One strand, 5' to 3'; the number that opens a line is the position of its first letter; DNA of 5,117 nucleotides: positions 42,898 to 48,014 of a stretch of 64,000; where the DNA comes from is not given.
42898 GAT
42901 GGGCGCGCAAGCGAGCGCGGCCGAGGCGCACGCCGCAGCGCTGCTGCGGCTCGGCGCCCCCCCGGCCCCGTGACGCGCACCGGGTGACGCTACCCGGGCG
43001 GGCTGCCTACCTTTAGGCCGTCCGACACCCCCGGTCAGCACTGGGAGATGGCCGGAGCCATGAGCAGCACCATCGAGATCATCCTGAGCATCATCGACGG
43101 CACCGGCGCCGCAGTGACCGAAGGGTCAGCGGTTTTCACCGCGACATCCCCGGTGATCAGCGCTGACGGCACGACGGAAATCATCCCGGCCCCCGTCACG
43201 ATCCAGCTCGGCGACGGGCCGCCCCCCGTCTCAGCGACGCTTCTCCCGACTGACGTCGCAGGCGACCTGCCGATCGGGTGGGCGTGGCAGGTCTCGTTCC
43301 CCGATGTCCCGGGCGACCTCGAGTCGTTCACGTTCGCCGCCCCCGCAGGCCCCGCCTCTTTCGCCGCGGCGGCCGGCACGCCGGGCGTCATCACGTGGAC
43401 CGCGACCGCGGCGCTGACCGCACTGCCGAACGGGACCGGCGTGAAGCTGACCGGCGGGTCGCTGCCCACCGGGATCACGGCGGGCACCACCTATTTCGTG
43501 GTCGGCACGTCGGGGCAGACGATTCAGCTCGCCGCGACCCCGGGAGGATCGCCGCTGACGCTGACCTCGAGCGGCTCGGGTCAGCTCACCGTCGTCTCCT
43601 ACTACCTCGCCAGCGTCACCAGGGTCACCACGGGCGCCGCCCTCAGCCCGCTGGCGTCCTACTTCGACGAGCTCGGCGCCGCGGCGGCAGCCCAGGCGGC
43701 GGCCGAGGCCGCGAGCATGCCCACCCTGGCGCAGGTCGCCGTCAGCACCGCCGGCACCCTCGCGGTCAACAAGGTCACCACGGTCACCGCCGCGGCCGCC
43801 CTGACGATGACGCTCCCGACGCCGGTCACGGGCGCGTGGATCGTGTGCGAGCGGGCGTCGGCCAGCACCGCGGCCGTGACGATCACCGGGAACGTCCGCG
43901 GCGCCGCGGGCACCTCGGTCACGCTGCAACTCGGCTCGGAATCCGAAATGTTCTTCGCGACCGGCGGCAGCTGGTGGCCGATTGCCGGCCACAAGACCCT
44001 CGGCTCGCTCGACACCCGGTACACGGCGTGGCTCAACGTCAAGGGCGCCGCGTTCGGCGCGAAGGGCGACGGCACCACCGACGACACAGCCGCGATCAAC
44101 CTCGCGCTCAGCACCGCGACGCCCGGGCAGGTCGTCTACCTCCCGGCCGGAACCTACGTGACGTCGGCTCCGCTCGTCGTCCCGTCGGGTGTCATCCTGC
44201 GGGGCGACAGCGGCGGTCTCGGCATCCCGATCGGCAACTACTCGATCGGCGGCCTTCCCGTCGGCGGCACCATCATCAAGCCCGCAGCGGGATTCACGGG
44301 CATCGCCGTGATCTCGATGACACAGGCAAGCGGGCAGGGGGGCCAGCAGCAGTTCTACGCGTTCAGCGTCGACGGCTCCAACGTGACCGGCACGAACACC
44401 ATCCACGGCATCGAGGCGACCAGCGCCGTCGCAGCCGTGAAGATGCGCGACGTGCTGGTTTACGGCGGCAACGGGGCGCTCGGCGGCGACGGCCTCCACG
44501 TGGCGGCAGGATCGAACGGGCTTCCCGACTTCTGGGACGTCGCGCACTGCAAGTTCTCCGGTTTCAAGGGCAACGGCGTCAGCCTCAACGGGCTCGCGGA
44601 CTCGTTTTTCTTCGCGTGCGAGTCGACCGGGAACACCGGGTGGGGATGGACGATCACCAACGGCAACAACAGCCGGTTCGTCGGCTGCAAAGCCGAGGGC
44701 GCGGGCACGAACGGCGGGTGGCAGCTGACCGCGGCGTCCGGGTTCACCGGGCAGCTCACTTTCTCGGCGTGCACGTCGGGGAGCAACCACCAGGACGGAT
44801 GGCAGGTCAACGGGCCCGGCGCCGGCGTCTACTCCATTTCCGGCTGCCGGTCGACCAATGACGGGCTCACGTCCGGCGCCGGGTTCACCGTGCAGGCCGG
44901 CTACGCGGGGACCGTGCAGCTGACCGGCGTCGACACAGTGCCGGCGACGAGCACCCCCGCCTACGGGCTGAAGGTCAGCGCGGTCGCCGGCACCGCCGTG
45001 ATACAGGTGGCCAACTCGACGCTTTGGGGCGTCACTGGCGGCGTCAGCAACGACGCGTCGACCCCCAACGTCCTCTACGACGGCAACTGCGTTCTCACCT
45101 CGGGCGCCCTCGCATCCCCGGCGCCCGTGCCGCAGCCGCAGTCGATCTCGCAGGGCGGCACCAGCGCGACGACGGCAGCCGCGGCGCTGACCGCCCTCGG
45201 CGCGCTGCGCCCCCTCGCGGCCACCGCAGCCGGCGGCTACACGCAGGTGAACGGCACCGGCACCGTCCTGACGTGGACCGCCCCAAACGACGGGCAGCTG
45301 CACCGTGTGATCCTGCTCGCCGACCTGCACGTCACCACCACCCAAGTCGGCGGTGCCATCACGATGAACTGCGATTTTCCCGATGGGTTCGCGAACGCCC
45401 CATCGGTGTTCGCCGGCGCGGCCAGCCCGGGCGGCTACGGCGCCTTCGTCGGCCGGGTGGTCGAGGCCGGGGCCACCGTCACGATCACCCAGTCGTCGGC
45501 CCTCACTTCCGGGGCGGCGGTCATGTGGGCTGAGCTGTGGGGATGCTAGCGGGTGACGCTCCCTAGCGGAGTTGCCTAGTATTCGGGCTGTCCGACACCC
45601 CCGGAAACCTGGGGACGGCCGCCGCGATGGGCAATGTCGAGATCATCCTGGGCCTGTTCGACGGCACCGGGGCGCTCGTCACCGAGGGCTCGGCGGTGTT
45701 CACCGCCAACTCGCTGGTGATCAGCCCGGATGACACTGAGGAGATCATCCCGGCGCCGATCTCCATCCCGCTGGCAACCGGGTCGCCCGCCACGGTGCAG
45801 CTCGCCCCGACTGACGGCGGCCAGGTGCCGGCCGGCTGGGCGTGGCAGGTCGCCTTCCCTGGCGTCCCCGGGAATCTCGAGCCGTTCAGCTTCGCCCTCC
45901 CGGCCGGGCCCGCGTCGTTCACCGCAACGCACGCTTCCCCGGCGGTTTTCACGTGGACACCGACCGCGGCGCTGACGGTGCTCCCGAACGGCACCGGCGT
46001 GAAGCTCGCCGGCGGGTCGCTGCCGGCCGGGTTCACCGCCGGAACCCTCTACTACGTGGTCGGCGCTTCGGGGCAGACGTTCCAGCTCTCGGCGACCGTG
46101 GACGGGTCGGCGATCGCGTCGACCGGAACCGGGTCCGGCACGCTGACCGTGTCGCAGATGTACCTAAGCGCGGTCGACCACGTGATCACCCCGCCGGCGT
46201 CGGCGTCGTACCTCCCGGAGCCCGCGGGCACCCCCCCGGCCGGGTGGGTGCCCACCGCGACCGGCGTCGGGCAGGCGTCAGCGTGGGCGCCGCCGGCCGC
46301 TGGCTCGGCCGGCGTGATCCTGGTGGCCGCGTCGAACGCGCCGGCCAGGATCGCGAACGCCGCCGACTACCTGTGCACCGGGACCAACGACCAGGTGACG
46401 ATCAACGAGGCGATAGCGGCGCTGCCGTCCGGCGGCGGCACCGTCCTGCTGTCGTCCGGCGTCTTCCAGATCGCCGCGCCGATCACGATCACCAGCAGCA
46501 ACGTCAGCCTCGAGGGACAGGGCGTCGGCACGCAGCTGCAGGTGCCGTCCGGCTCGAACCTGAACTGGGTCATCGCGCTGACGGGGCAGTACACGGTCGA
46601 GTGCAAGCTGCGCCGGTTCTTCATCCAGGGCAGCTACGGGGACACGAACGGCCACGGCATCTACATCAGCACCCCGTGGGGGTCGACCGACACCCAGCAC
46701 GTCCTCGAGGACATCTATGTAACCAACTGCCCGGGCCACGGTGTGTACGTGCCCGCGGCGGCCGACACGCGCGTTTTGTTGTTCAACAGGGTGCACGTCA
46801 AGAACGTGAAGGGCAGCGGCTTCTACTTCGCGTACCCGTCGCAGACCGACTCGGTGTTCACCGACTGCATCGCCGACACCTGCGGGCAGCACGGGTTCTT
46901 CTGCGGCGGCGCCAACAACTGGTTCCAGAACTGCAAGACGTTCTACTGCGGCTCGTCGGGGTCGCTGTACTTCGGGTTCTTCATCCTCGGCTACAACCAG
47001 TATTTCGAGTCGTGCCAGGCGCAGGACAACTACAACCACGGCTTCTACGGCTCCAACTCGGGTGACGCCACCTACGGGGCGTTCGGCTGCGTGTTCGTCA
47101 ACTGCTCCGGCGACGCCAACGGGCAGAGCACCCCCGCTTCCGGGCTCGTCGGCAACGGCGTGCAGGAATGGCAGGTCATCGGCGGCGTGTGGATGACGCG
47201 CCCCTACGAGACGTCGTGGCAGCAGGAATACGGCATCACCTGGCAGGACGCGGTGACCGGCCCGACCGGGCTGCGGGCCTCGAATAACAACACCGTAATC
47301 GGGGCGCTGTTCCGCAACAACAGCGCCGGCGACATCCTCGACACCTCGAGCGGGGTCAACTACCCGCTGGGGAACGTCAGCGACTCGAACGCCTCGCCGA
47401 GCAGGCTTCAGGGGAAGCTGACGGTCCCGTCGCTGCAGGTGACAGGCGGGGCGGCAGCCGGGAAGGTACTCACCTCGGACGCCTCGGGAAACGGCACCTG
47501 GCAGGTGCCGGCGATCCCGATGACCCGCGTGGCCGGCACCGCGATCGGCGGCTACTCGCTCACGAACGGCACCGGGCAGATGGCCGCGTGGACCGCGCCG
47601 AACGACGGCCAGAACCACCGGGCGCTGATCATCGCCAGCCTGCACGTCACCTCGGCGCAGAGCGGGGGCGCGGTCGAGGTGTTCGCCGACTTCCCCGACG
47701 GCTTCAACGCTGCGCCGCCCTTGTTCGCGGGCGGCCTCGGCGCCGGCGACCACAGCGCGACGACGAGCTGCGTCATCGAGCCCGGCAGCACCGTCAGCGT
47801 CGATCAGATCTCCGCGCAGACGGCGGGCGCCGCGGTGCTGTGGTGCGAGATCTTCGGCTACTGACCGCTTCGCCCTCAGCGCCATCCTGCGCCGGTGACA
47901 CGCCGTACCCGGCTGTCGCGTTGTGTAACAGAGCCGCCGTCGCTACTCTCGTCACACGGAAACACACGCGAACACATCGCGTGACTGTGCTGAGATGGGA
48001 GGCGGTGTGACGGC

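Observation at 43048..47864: Tandem paralogous tailspikes with conserved N- and C-terminal domains but swapped beta-helix depolymerase cores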

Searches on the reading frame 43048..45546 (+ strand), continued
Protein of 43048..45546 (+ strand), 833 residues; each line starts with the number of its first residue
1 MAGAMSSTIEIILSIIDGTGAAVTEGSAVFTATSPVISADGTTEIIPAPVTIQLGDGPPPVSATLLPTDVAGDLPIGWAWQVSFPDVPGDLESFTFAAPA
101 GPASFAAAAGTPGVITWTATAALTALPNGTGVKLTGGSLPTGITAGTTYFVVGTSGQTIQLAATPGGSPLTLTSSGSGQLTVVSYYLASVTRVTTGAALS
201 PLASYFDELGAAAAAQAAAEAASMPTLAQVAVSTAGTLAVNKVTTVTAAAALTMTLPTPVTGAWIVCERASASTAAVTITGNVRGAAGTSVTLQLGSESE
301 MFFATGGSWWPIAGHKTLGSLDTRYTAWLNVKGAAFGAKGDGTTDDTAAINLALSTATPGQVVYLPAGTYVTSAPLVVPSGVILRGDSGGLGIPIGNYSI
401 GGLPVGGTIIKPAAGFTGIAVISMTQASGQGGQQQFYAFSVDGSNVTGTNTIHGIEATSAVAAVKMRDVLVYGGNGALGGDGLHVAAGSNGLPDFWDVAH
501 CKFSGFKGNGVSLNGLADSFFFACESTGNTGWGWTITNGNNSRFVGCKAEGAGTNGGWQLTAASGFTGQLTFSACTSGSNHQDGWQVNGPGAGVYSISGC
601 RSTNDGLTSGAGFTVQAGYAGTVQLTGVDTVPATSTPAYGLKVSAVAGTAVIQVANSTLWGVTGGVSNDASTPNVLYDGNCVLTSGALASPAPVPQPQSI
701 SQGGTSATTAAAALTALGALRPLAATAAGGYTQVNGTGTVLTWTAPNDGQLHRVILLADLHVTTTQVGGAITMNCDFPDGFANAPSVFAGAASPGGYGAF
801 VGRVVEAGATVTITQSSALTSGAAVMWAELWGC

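Call 27: search_protein_families(library=pfam, proteins=[P0002, P0003, P0009, P0017, P0018], max_evalue=0.01)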
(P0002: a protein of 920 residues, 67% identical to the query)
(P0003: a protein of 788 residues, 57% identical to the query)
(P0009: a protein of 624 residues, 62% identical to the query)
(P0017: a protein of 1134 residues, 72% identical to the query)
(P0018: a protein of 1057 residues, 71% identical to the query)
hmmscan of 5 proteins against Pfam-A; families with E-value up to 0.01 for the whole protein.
P0002 (920 aa): 2 families
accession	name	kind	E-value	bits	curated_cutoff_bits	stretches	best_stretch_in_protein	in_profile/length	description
PF12708.12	Pect-lyase_RHGA_epim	-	6.4e-18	65.8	27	1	329-386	2-60/213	Rhamnogalacturonase A/epimerase, pectate lyase-like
PF12218.14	End_N_terminal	-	0.0085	16.2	26.3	0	338-363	1-26/67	N terminal extension of bacteriophage endosialidase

P0003 (788 aa): 0 families

P0009 (624 aa): 1 family
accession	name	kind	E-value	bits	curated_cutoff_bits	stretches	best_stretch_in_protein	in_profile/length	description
PF19264.4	DUF5907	-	1.4e-07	32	27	2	456-482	2-28/80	Repeat of unknown function (DUF5907)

P0017 (1134 aa): 3 families
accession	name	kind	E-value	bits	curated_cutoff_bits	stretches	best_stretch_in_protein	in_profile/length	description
PF17189.10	Glyco_hydro_30C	-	9e-11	42.2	22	1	651-704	1-51/65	Glycosyl hydrolase family 30 beta sandwich domain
PF02055.22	Glyco_hydro_30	-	3.1e-10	40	23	1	345-612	66-314/348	Glycosyl hydrolase family 30 TIM-barrel domain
PF00041.27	fn3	-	0.0011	19.6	25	1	832-915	4-80/84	Fibronectin type III domain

P0018 (1057 aa): 1 family
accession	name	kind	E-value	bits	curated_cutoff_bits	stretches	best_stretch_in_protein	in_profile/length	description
PF18454.7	Mtd_N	-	3.5e-09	36.9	26.3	1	5-43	1-37/37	Major tropism determinant N-terminal domain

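Call 49: predict_structure(alignment_id=A2)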
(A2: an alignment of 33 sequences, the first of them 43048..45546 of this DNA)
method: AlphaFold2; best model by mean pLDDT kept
length: 833 residues; sequences in the alignment: 33
mean_pLDDT: 66.9   pTM: 0.36
mean pLDDT of the five models: 66.9, 66.9, 65.6, 63.4, 62.9
residues with pLDDT >= 90: 212; 70-90: 180; 50-70: 214; < 50: 227
segments of 3 or more residues with pLDDT < 50: 1-3, 196-209, 388-468, 472-484, 486-493, 507-509, 607-611, 618-620, 635-642, 656-731
pLDDT, mean of each block of 10 residues (from residue 1): 68 91 95 80 80 90 90 74 93 93 96 96 94 96 96 97 97 97 95 58 44 59 62 93 92 96 93 90 92 90 95 77 55 72 86 85 78 82 64 34 26 29 36 37 38 43 46 44 44 48 52 62 64 60 70 55 58 67 55 65 54 51 58 46 50 50 41 41 31 29 31 30 34 62 80 73 63 64 61 70 79 76 65 68
secondary structure, 60 per line:
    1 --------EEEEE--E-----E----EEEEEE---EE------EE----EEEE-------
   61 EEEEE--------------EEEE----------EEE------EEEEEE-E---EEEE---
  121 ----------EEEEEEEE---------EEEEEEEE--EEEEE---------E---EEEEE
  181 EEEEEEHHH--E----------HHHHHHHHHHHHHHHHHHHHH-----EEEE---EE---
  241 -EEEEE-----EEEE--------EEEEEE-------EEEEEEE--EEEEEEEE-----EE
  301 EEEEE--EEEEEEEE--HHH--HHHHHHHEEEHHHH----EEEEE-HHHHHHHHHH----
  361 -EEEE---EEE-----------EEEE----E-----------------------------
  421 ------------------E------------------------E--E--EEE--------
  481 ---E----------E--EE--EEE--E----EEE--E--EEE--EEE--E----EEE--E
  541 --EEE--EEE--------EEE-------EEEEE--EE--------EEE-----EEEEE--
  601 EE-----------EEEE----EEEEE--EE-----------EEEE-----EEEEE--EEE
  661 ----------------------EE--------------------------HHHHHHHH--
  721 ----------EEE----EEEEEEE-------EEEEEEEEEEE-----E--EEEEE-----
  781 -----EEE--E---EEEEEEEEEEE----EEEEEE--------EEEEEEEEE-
elements in order (helices of 4 or more, strands of 3 or more residues): E9-13 E27-32 E50-53 E61-65 E80-83 E94-96 E103-108 E114-117 E131-138 E148-155 E158-162 E176-186 H203-223 E229-232 E242-246 E252-255 E264-269 E277-283 E286-293 E299-305 E308-315 H323-329 E330-332 H333-336 E341-345 H347-356 E362-365 E369-371 E383-386 E470-472 E502-504 E512-514 E520-522 E525-527 E535-537 E543-545 E548-550 E559-561 E569-573 E586-588 E594-598 E614-617 E622-626 E642-645 E651-655 E658-660 H711-718 E731-733 E738-744 E752-762 E771-775 E786-788 E795-805 E810-815 E824-832

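Call 54: fold_search(model_id=the predicted structure, library=pdb)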
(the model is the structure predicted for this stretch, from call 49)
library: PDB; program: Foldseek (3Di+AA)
matches with E <= 10: 1541; with E <= 0.001: 17
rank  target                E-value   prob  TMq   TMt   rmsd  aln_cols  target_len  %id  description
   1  7xyc_A                1.5e-07  1.00  0.24  0.33  17.7       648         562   15  CryoEM structure of Klebsiella phage Kp7 type II tail fiber gp52 in vitro (released 2023-06-07)
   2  8iq9_B                7.3e-07  1.00  0.21  0.28  18.1       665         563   14  Crystal structure of trimeric K2-2 TSP in complex with tetrasaccharide and octasaccharide (released 2024-02-21)
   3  8iqe_A                8.0e-07  1.00  0.21  0.28  17.8       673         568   15  Crystal structure of tetrameric K2-2 TSP (released 2024-02-21)
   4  8iq9_A                1.2e-06  1.00  0.21  0.29  18.9       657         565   15  Crystal structure of trimeric K2-2 TSP in complex with tetrasaccharide and octasaccharide (released 2024-02-21)
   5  7chu_A                2.5e-06  1.00  0.18  0.25  12.1       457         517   16  Geobacillus virus E2 - ORF18 (released 2021-04-14)
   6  8iqe_C                2.5e-06  1.00  0.21  0.28  17.7       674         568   15  Crystal structure of tetrameric K2-2 TSP (released 2024-02-21)
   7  8iq5_A                2.6e-06  1.00  0.21  0.28  17.8       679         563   14  Crystal structure of trimeric K2-2 TSP (released 2024-02-21)
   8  8iq5_D                3.9e-06  1.00  0.21  0.28  17.8       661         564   15  Crystal structure of trimeric K2-2 TSP (released 2024-02-21)
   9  8iqe_B                7.0e-06  1.00  0.22  0.31  16.9       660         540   15  Crystal structure of tetrameric K2-2 TSP (released 2024-02-21)
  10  8iqe_D                2.5e-05  1.00  0.22  0.30  19.1       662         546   15  Crystal structure of tetrameric K2-2 TSP (released 2024-02-21)
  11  9rkv_N                5.3e-05  0.98  0.12  0.15  33.5       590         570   14  Agrobacterium phage 7-7-1 tail fibers (released 2025-12-10)
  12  7vyv_A                2.3e-04  0.96  0.15  0.16  22.8       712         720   11  Cryo-EM structure of Depo32, a Klebsiella phage depolymerase targets the K2 serotype K. pneumoniae (released 2023-08-30)
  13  9rkv_M                3.7e-04  0.63  0.09  0.12  59.7       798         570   12  Agrobacterium phage 7-7-1 tail fibers (released 2025-12-10)
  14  2uve_B                3.9e-04  0.89  0.11  0.13  21.1       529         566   14  Structure of Yersinia enterocolitica Family 28 Exopolygalacturonase (released 2007-05-08)
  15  2uve_A                4.7e-04  0.91  0.11  0.13  21.2       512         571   13  Structure of Yersinia enterocolitica Family 28 Exopolygalacturonase (released 2007-05-08)
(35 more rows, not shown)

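Call 62: search_dna_similar(query=window:43048-45546:+, collection=phages, mode=protein, max_rows=30, max_evalue=0.001)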
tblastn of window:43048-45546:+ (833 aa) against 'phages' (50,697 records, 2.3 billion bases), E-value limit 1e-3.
Records with a match: 80; places in all: 80; records where one place covers at least 80% of the query: 0.
Best place of each record, by identity: <60% 80.
By first word of the organism name: Streptomyces 32; Salmonella 28; Vibrio 12; Escherichia 3; Pseudoalteromonas 2; Aeromonas 1; Levilactobacillus 1; Pantoea 1.
By host as written in the record: Streptomyces lividans JI 1326 13; Streptomyces griseus ATCC 10137 10; - 10; Salmonella enterica 6; Vibrio breoganii 5; Salmonella enterica subsp. enterica serovar Typhimurium ST313 4; Streptomyces viridochromogenes DSM40736 3; Streptomyces mirabilis NRRL B-2400 2; and 20 more.
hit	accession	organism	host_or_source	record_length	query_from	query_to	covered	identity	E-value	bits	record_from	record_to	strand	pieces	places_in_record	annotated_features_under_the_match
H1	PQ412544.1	Streptomyces phage Quantum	Streptomyces lividans JI 1326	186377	322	696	45%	30.1%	5e-17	92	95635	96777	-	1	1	153: hypothetical protein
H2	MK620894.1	Streptomyces phage Kradal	Streptomyces griseofuscus ATCC 23916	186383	322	696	45%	30.1%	5e-17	92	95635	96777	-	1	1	154: tailspike protein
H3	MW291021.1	Streptomyces phage EhyElimayoE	Streptomyces lividans JI 1326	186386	322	696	45%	30.1%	5e-17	92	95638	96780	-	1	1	155: hypothetical protein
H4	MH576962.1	Streptomyces phage Satis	Streptomyces lividans JI 1326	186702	322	696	45%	30.1%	5e-17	92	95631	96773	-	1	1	154: hypothetical protein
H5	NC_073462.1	Streptomyces phage Ibantik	Streptomyces lividans JI 1326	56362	314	676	44%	29.4%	4e-14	83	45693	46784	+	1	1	83: minor tail protein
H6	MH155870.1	Streptomyces phage Ibantik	Streptomyces lividans JI 1326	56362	314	676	44%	29.4%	4e-14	83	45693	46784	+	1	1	83: minor tail protein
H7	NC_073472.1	Streptomyces phage Success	Streptomyces lividans JI 1326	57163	328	676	42%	29.6%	3e-16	90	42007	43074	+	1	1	65: minor tail protein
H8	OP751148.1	Streptomyces phage Success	Streptomyces lividans JI 1326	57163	328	676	42%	29.6%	3e-16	90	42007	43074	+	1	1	65: minor tail protein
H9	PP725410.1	Streptomyces phage GiJojo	Streptomyces mirabilis NRRL B-2400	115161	344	697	42%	27.1%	2e-8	65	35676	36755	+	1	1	76: tailspike protein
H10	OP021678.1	Streptomyces phage RosePharie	Streptomyces lividans JI 1326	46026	338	697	43%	25.8%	6e-5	53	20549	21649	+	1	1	38: minor tail protein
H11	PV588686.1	Streptomyces phage pSt2308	Streptomyces turgidiscabies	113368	344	697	42%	25.6%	6e-7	60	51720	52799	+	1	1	tailspike protein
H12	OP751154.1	Streptomyces phage Stella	Streptomyces viridochromogenes DSM40736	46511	360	691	40%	27.3%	1e-4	52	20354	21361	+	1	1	40: minor tail protein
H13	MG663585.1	Streptomyces phage ToriToki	Streptomyces griseus ATCC 10137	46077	340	696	43%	25.0%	6e-7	59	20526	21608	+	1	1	minor tail protein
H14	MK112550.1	Streptomyces phage Olicious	Streptomyces griseus ATCC 10137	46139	340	696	43%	25.0%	6e-7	59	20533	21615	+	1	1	40: minor tail protein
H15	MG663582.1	Streptomyces phage HaugeAnator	Streptomyces griseus ATCC 10137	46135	340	696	43%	25.0%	6e-7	59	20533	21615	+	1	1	minor tail protein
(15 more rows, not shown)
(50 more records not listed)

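Call 83: search_protein_families(library=ncbifam, proteins=[window:43048-45546:+], max_evalue=0.01)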
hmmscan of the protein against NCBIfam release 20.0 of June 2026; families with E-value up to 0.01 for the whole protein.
window:43048-45546:+ (833 aa): 1 family
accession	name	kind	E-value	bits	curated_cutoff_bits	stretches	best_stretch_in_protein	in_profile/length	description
NF049898.1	RhamgalacuronBT4146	equivalog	2.1e-05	23.5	500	1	335-373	3-43/445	rhamnogalacturonidase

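Call 85: search_protein_families(library=pfam, proteins=[P0010, P0008, P0021], max_evalue=0.01)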
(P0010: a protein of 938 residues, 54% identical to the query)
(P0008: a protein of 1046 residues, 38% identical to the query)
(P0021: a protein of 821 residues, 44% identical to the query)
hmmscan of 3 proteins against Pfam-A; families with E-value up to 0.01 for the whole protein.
P0010 (938 aa): 0 families

P0008 (1046 aa): 2 families
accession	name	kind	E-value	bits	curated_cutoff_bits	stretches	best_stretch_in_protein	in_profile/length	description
PF21722.4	Gly_rich_2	-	2.8e-06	27.9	24.3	1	782-1044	1-225/226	Glycine-rich domain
PF12218.14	End_N_terminal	-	0.0049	17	26.3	0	318-351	1-33/67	N terminal extension of bacteriophage endosialidase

P0021 (821 aa): 2 families
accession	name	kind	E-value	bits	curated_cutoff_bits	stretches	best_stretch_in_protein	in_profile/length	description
PF24146.1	K1-lyase_C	-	1.4e-20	74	27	1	754-819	4-70/70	K1 capsule-specific polysaccharide lyase, C-terminal domain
PF12708.12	Pect-lyase_RHGA_epim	-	4.6e-05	23.8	27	1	320-492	2-181/213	Rhamnogalacturonase A/epimerase, pectate lyase-like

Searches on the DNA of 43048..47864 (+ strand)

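Call 10: search_dna_similar(query=window:43048-47864:+, collection=phages, mode=near, max_rows=30)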
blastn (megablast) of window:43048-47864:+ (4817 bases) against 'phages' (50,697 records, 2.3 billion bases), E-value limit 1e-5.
No match.
